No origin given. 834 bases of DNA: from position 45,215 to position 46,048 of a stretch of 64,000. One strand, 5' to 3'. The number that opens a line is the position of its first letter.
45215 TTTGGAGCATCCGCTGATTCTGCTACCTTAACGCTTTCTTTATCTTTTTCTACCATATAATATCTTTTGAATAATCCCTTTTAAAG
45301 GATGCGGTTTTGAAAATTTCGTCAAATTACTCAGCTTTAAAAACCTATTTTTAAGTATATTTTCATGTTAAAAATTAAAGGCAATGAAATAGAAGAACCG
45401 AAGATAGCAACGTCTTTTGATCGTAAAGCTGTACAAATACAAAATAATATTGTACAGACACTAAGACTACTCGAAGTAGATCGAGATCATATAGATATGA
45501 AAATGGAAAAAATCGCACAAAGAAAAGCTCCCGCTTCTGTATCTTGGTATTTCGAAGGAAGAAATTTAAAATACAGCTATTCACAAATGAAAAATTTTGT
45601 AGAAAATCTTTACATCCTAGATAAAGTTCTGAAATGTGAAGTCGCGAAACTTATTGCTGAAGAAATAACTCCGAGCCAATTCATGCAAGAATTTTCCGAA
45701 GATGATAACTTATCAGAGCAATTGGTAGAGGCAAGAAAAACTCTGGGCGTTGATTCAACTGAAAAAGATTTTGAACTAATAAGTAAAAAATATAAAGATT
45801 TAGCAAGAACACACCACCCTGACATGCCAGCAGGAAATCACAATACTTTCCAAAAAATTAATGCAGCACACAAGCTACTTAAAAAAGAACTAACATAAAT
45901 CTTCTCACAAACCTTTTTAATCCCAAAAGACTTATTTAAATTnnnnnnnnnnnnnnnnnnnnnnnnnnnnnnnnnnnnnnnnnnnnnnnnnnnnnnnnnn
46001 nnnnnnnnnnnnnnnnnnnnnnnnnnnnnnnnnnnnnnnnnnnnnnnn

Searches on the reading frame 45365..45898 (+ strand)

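Call 89: search_protein_families(library=pfam, proteins=[window:45365-45898:+], max_evalue=0.01)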
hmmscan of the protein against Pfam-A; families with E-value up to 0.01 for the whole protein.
window:45365-45898:+ (177 aa): 2 families
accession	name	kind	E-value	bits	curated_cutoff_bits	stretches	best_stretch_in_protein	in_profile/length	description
PF00226.36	DnaJ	-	1.6e-08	34.9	27.8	1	126-174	5-55/63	DnaJ domain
PF19011.5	DUF5740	-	0.0076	17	26.5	0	84-130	5-49/94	Family of unknown function (DUF5740)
